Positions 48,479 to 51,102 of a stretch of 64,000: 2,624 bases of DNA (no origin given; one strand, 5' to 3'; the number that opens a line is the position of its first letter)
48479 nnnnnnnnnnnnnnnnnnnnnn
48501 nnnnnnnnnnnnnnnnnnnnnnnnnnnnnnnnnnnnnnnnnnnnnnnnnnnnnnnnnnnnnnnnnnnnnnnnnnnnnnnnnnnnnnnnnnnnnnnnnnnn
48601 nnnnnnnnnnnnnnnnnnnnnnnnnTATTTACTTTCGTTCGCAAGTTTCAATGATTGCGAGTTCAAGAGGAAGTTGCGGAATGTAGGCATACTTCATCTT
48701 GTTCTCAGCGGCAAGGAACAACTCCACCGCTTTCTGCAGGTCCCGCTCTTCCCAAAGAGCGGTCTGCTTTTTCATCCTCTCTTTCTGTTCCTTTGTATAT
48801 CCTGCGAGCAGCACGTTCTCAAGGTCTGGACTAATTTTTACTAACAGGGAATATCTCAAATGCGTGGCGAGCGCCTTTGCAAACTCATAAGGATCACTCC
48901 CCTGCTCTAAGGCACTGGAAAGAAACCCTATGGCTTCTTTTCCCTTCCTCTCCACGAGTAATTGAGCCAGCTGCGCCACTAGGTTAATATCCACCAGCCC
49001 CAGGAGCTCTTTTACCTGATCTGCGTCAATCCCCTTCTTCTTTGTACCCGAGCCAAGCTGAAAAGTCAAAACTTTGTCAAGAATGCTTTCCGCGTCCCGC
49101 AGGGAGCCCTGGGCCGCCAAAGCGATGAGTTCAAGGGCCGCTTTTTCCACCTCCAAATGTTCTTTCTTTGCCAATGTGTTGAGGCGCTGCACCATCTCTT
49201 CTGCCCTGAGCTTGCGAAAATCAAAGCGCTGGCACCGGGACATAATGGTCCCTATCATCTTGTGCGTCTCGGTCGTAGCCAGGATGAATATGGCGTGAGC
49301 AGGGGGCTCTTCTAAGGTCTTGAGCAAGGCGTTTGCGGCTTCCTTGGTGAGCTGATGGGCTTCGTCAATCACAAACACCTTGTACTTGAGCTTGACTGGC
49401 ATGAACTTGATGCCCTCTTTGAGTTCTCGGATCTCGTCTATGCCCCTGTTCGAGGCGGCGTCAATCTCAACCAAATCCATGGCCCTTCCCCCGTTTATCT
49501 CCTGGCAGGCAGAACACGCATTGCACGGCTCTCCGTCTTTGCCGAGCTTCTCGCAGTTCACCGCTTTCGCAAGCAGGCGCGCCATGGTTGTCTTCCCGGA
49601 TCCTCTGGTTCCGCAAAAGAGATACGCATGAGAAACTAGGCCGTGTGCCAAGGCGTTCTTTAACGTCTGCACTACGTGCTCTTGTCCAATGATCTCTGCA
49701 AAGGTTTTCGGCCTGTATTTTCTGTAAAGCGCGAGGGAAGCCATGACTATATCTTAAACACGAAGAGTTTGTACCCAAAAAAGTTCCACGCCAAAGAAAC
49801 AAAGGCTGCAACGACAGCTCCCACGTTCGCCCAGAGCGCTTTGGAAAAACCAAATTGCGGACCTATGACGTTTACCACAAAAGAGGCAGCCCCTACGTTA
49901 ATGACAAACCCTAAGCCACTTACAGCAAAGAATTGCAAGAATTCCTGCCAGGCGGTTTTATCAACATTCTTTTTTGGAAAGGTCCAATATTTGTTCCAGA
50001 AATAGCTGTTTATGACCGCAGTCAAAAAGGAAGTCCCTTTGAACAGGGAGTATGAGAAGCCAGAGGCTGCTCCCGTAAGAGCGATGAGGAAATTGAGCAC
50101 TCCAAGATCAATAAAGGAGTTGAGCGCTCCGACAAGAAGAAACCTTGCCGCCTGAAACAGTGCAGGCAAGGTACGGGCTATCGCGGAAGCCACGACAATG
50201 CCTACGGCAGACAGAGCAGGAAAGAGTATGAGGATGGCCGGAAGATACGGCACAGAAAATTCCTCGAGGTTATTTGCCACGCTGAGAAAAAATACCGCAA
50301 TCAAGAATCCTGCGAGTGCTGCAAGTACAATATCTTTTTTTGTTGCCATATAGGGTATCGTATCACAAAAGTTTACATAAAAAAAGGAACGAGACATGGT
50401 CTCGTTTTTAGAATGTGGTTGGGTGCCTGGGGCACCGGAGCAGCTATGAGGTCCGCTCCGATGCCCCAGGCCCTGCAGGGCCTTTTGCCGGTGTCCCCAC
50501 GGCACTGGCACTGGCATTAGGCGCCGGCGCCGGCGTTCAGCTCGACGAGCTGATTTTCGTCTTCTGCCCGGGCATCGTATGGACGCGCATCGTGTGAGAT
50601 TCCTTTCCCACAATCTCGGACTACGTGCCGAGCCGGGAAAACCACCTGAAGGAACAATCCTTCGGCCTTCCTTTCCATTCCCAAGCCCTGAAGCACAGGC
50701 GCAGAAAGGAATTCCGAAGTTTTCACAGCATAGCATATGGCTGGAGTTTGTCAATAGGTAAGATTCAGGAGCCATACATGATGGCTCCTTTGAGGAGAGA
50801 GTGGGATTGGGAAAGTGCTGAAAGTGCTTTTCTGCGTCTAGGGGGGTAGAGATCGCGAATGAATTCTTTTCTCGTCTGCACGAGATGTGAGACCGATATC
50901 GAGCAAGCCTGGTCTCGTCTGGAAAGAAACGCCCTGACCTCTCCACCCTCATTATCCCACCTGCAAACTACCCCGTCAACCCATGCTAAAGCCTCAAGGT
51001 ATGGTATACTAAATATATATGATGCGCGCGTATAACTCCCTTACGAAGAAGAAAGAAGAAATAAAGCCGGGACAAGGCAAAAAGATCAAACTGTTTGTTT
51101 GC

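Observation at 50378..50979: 567-nt promoter-to-terminator unit with no credible ORF directly upstream of gtrA-dnaX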

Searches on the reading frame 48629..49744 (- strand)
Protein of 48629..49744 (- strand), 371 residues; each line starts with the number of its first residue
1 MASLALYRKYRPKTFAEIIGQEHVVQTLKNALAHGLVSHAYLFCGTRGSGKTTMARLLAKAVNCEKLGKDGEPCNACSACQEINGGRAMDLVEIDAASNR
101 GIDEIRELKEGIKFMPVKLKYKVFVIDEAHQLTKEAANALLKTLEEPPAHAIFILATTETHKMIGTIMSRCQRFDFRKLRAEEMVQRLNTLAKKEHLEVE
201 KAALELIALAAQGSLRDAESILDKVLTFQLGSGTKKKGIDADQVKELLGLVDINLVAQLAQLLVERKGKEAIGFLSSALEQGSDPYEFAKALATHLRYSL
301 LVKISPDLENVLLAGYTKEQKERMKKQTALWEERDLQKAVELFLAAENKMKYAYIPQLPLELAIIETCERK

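Call 13: search_protein_families(library=pfam, proteins=[window:48629-49744:-], max_evalue=0.01)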
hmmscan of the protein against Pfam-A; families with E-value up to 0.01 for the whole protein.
window:48629-49744:- (371 aa): 19 families
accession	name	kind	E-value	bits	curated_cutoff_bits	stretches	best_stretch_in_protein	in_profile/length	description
PF13177.12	DNA_pol3_delta2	-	5.7e-49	166.6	27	1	20-179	1-160/161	DNA polymerase III, delta subunit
PF12169.13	DNA_pol3_gamma3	-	3.4e-12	46.8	24.4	1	239-368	1-128/143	DNA polymerase III subunits gamma and tau domain III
PF00004.35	AAA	-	5.2e-12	46.8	21.2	1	42-175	2-124/131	ATPase family associated with various cellular activities (AAA)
PF22608.2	DNAX_ATPase_lid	-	2.9e-11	43.4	27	1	185-227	3-45/49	DNA polymerase III clamp loader subunit, ATPase lid domain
PF05496.18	RuvB_N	-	2.1e-06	28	27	1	11-65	2-60/159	Holliday junction DNA helicase RuvB P-loop domain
PF13401.12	AAA_22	-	4.7e-06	27.4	27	1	42-155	9-120/130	AAA domain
PF07728.20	AAA_5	-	6.4e-05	23.4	22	1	42-146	3-92/139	AAA domain (dynein-related subfamily)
PF13238.12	AAA_18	-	0.0006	20.7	29.4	1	43-72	3-36/128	AAA domain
PF13191.12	AAA_16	-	0.00061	20.8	32.6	0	18-66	2-52/167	AAA ATPase domain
PF13604.12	AAA_30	-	0.00061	20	27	1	41-153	21-121/191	AAA domain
PF01078.27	Mg_chelatase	-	0.0007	19.5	20.3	1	15-60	2-44/207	Magnesium chelatase, subunit ChlI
PF04851.21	ResIII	-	0.00088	19.7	22.5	0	118-145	123-151/164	Type III restriction enzyme, res subunit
PF13245.12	AAA_19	-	0.0009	19.9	25.1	1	31-150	4-119/134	AAA domain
PF00910.28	RNA_helicase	-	0.0018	19.1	21.5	0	42-66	2-26/105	RNA helicase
PF13173.12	AAA_14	-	0.0029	18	27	0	40-154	4-95/129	AAA domain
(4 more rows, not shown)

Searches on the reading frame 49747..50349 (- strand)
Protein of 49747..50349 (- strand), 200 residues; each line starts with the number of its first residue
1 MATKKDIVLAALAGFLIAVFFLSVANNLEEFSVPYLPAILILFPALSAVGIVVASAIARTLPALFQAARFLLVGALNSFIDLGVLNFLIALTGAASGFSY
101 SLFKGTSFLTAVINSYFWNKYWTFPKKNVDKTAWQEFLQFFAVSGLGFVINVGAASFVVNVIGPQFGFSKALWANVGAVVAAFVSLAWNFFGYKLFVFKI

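Call 42: find_homologous_proteins(query=window:49747-50349:-, max_evalue=1e-20)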
Query window:49747-50349:- (200 aa): 694 proteins with E <= 1e-20 among 3842 candidates; the best 120 are listed.
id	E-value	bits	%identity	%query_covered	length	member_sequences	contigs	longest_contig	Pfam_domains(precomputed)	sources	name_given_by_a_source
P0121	1.7e-117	408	100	100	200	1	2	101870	PF04138.21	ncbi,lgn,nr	ncbi:MAG: GtrA family protein [Parcubacteria group bacterium]|nr:GtrA family protein [Parcubacteria 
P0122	1.7e-88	314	78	100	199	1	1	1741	PF04138.21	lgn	-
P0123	8.4e-86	305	75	100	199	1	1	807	PF04138.21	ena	-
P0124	8.5e-86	305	75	99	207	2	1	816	PF04138.21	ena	-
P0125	1.4e-84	301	73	100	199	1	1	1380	PF04138.21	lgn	-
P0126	1.2e-81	291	70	100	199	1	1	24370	PF04138.21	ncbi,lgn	-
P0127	8.5e-71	256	68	91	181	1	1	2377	PF04138.21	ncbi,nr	ncbi:MAG: GtrA family protein, partial [Candidatus Wildermuthbacteria bacterium]|nr:GtrA family prot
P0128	9.0e-63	230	58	99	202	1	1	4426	PF04138.21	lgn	-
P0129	1.5e-62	229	58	99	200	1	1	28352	PF04138.21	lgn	-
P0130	5.2e-62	227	59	98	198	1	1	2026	PF04138.21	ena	-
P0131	6.0e-62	227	57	98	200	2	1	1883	PF04138.21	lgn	-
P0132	4.4e-61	224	59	100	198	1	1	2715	PF04138.21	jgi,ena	-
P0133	7.7e-61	223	57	99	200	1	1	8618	PF04138.21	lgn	-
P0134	1.3e-60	223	59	98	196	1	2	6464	PF04138.21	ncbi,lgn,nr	ncbi:MAG: GtrA family protein [bacterium]|nr:GtrA family protein [bacterium] MDZ4232009.1 GtrA famil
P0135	5.7e-60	221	56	98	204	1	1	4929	PF04138.21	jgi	jgi:putative flippase GtrA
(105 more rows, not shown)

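Call 43: find_encoding_contigs(protein=P0126, flank=5000, max_places=3)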
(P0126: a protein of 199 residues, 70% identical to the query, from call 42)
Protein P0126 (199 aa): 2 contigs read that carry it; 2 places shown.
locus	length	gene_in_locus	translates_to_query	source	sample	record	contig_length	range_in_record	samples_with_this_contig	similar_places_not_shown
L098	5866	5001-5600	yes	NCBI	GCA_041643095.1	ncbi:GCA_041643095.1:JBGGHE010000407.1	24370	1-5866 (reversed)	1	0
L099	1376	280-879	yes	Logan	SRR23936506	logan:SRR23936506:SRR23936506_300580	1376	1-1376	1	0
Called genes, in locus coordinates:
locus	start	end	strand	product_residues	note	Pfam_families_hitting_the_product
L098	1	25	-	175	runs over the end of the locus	-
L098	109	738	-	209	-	PF21176:RecR_HhH, PF13662:Toprim_4, PF01751:Toprim (faint), PF21175:RecR_C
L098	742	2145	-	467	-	PF00772:DnaB, PF13481:AAA_25, PF03796:DnaB_C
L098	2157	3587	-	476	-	PF01406:tRNA-synt_1e, PF09334:tRNA-synt_1g, PF00133:tRNA-synt_1 (weak), PF09334:tRNA-synt_1g (weak), PF09190:DALR_2, PF23493:CysS_C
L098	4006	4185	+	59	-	-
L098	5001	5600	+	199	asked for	PF04138:GtrA_DPMS_TM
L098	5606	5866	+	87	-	?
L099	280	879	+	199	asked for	PF04138:GtrA_DPMS_TM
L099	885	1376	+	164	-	?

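Call 44: find_encoding_contigs(protein=P0122, flank=5000, max_places=3)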
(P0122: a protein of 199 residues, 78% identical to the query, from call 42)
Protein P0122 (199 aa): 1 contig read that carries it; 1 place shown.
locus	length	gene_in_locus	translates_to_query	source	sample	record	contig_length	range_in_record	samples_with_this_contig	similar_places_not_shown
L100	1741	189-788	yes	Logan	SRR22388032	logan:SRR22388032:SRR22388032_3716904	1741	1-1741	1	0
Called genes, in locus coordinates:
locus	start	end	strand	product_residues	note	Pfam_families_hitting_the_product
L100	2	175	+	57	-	?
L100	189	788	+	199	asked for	PF04138:GtrA_DPMS_TM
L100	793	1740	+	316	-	?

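Call 45: find_encoding_contigs(protein=P0127, flank=5000, max_places=3)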
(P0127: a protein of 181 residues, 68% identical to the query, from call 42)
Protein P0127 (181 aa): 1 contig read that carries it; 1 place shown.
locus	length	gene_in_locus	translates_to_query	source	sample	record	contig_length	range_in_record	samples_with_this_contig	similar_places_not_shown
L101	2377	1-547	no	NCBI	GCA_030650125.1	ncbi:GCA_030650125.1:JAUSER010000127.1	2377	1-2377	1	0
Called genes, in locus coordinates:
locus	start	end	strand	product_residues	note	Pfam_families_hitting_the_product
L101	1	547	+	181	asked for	PF04138:GtrA_DPMS_TM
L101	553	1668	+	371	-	PF05496:RuvB_N (faint), PF13177:DNA_pol3_delta2, PF00004:AAA, PF13401:AAA_22 (faint), PF22608:DNAX_ATPase_lid, PF12169:DNA_pol3_gamma3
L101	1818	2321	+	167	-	PF01936:NYN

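Call 49: find_encoding_contigs(protein=P0129, flank=4000, max_places=3)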
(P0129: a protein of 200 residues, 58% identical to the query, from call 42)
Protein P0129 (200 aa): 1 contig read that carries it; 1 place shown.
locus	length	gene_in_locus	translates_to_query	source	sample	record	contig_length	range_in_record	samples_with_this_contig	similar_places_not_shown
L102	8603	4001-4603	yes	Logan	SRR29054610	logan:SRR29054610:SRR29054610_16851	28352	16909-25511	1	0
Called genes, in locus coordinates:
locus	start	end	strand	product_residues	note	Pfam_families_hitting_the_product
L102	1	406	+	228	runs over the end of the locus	PF22935:RM44_endonuclase, PF14622:Ribonucleas_3_3, PF00636:Ribonuclease_3, PF00035:dsrm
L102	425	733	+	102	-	PF00886:Ribosomal_S16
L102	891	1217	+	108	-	-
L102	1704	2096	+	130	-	-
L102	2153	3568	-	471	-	PF01406:tRNA-synt_1e, PF09334:tRNA-synt_1g, PF00133:tRNA-synt_1 (weak), PF09334:tRNA-synt_1g (weak), PF09190:DALR_2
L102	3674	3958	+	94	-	-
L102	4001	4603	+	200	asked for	PF04138:GtrA_DPMS_TM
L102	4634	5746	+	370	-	PF05496:RuvB_N (faint), PF13177:DNA_pol3_delta2, PF00004:AAA, PF22608:DNAX_ATPase_lid, PF12169:DNA_pol3_gamma3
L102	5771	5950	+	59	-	-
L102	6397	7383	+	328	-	-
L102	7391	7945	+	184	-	-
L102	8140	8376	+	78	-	PF01541:GIY-YIG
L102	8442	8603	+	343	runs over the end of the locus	PF02016:Peptidase_S66, PF17676:Peptidase_S66C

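Call 50: find_encoding_contigs(protein=P0128, flank=4000, max_places=3)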
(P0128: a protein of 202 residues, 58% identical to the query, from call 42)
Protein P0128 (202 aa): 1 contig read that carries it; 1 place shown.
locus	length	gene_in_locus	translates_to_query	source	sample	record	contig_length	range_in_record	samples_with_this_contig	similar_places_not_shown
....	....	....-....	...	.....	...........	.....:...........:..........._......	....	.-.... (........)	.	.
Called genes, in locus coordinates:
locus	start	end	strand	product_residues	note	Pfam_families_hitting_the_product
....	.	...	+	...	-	?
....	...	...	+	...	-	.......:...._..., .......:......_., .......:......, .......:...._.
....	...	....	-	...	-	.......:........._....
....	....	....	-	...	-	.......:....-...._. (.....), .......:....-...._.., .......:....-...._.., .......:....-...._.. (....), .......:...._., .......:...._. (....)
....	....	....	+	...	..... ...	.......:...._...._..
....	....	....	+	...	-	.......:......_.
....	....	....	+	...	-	?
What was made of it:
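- Closest known: Leader-peptide and terminator attenuators. Different: The unit is absent from relatives that keep the gene (call 50).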

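Call 58: search_protein_families(library=pfam, proteins=[L098:4006-4185:+], max_evalue=1)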
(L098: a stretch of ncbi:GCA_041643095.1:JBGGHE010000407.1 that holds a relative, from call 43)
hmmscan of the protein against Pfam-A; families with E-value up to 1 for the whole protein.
L098:4006-4185:+ (59 aa): 0 families

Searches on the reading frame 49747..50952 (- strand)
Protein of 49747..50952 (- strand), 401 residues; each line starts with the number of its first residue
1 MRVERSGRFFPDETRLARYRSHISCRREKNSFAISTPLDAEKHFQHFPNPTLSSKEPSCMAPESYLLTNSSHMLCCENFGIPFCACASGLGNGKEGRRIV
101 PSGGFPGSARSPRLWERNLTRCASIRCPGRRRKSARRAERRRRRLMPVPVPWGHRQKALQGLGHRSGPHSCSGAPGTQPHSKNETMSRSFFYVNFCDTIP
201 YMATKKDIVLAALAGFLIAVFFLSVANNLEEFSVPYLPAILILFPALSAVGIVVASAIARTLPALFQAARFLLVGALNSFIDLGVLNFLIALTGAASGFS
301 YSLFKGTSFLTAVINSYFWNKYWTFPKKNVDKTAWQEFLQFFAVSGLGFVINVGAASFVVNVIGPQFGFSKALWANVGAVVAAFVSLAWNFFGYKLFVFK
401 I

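Call 13: search_protein_families(library=pfam, proteins=[window:49747-50952:-], max_evalue=0.01)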
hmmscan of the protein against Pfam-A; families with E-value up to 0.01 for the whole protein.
window:49747-50952:- (401 aa): 1 family
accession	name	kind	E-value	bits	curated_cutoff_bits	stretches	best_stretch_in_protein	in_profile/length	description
PF04138.20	GtrA_DPMS_TM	-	9.1e-20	71.4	26.1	1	270-399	1-117/117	GtrA/DPMS, transmembrane domain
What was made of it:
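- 49747..50349 (-): gtrA-family gene (200 aa). A neighbour, not part of the RNA units. Pfam PF04138, E 9e-20 (call 13).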
